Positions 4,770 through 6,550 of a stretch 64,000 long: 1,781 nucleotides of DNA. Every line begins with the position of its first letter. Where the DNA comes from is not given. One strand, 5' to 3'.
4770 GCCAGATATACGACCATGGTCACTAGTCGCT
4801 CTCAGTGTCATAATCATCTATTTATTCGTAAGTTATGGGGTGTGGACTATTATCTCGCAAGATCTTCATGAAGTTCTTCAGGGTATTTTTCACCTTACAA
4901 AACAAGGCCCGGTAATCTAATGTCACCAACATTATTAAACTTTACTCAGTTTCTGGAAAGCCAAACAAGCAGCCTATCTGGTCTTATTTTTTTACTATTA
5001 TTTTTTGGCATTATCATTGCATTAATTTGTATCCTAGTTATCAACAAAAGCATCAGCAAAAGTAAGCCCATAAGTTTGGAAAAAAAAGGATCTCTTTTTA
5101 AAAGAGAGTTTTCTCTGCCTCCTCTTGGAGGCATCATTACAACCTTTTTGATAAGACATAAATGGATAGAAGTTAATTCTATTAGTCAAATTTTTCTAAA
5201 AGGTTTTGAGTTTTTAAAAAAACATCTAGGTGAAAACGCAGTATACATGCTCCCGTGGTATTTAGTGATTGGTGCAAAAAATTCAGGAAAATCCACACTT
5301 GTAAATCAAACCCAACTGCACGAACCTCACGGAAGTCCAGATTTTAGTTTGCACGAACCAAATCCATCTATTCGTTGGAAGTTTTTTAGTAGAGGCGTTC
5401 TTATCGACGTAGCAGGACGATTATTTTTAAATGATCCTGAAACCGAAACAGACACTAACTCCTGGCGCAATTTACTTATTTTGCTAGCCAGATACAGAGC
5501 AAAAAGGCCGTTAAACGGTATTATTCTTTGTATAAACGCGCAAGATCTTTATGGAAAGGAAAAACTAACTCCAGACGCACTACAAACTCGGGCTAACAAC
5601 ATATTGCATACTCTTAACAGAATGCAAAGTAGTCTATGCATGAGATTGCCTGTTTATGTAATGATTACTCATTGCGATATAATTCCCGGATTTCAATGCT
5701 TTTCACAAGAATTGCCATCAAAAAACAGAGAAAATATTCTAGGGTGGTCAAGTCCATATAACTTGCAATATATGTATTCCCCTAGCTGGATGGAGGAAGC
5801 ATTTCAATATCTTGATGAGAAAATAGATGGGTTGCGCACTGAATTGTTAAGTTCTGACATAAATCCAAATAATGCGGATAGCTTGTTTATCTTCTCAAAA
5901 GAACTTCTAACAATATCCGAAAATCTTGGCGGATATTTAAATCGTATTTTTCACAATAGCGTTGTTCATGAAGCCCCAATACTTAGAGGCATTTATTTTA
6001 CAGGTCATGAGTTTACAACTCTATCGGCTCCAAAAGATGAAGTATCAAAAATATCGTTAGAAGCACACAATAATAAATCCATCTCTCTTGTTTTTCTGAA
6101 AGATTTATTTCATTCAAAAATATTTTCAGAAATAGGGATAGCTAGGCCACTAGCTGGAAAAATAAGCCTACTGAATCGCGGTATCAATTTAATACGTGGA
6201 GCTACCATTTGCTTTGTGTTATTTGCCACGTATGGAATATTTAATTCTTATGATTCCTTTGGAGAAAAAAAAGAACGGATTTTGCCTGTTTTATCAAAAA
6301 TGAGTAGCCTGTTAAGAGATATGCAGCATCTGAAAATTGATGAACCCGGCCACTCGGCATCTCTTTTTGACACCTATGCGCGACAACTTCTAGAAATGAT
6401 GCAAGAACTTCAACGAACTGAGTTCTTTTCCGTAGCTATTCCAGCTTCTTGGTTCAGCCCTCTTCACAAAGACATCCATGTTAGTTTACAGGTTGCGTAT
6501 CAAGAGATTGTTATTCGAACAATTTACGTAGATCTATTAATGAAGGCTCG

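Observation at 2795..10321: Stand-alone tssK-tssL-tssM-tssA operon: T6SS membrane/baseplate genes with no sheath, tube, spike or TssJ nearby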

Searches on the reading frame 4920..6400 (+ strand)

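Call 70: search_dna_similar(query=window:4920-6400:+, collection=plasmids, mode=protein, max_rows=8, max_evalue=0.00001)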
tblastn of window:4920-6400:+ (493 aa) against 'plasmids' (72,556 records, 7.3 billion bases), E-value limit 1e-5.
Records with a match: 490; places in all: 522; records where one place covers at least 80% of the query: 5.
Best place of each record, by identity: <60% 490.
By first word of the organism name: Ralstonia 127; Rhizobium 94; Escherichia 50; Campylobacter 37; Leisingera 18; Burkholderia 15; Azospirillum 14; Rahnella 11; Paraburkholderia 11; Sinorhizobium 10; and 45 more.
By predicted mobility (MOB-suite, as given by PLSDB): non-mobilizable 226; conjugative 133; mobilizable 131.
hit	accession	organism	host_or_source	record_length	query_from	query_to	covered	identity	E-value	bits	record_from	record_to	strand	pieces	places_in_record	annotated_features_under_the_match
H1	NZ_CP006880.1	Rhizobium gallicum bv. gallicum R602sp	Phaseolus vulgaris,whole ...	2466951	100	490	79%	27.3%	1e-31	137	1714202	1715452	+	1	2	record has no annotation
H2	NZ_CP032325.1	Azospirillum argentinense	soil sample,Agricultural field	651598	84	465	77%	27.7%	1e-30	133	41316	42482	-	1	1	tssM: type VI secretion system membrane subunit TssM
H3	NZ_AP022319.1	Burkholderia sp. THE68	Togo hemipterus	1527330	77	451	76%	28.1%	3e-29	129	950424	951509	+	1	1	none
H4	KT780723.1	uncultured bacterium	-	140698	98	476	77%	27.6%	2e-29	130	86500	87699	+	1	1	type VI secretion system protein impL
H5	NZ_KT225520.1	Raoultella ornithinolytica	-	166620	98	476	77%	27.6%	2e-29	130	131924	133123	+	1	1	tssM: type VI secretion system membrane subunit TssM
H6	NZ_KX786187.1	Enterobacter cloacae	-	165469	98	476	77%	27.6%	2e-29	130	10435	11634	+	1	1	tssM: type VI secretion system membrane subunit TssM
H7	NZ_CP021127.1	Rhizobium sp. Kim5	Phaseolus vulgaris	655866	100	487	79%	26.8%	1e-26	122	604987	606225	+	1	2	tssM: type VI secretion system membrane subunit TssM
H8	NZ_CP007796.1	Azospirillum argentinense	Triticum aestivum L.,Root,wheat ...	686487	84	465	77%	27.2%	3e-29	129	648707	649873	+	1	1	tssM: type VI secretion system membrane subunit TssM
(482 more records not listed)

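Call 71: get_annotated_region(hit=H2, flank=12000)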
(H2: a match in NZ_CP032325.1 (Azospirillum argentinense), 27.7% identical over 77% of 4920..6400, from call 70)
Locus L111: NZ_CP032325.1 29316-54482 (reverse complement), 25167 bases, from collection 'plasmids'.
description: Azospirillum argentinense strain MTCC4035 plasmid p4, complete sequence
organism: Azospirillum argentinense (NCBI taxid 2970906)
taxonomy: Bacteria; Pseudomonadota; Alphaproteobacteria; Rhodospirillales; Azospirillaceae; Azospirillum; Azospirillum argentinense
host: -; source: soil sample,Agricultural field; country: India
typing (MOB-suite, as given by PLSDB): non-mobilizable
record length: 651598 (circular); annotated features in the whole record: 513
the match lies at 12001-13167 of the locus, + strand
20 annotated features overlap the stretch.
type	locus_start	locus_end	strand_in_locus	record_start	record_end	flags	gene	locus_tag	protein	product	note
CDS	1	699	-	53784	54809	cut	tssG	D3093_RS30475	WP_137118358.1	type VI secretion system baseplate subunit TssG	GO:0033103 - protein secretion by the type VI secretion system [Evidence IEA]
CDS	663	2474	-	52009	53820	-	tssF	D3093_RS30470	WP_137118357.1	type VI secretion system baseplate subunit TssF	GO:0033103 - protein secretion by the type VI secretion system [Evidence IEA]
CDS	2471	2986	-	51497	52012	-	tssE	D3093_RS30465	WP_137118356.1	type VI secretion system baseplate subunit TssE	GO:0033103 - protein secretion by the type VI secretion system [Evidence IEA]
CDS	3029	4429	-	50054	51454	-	tssC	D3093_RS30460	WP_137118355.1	type VI secretion system contractile sheath large subunit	GO:0033103 - protein secretion by the type VI secretion system [Evidence IEA]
CDS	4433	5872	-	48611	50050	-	tssC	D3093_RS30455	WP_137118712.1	type VI secretion system contractile sheath large subunit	GO:0033103 - protein secretion by the type VI secretion system [Evidence IEA]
CDS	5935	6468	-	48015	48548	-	tssB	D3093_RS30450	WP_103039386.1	type VI secretion system contractile sheath small subunit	GO:0033103 - protein secretion by the type VI secretion system [Evidence IEA]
CDS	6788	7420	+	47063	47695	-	-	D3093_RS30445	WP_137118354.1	hypothetical protein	-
CDS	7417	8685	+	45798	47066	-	tagH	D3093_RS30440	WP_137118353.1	type VI secretion system-associated FHA domain protein TagH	GO:0033103 - protein secretion by the type VI secretion system [Evidence IEA]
CDS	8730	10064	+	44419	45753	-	tssK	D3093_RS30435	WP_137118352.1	type VI secretion system baseplate subunit TssK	GO:0033103 - protein secretion by the type VI secretion system [Evidence IEA]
CDS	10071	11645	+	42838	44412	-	icmH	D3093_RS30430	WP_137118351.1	type IVB secretion system protein IcmH/DotU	-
CDS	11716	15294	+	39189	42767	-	tssM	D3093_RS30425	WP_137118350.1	type VI secretion system membrane subunit TssM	GO:0033103 - protein secretion by the type VI secretion system [Evidence IEA]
CDS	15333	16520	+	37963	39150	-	tagF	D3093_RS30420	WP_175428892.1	type VI secretion system-associated protein TagF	-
CDS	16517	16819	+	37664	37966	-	-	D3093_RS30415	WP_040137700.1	PAAR domain-containing protein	-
CDS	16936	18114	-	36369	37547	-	-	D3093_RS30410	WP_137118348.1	ROK family transcriptional regulator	GO:0006355 - regulation of DNA-templated transcription [Evidence IEA]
CDS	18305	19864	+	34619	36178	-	-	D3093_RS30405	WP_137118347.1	sugar ABC transporter ATP-binding protein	-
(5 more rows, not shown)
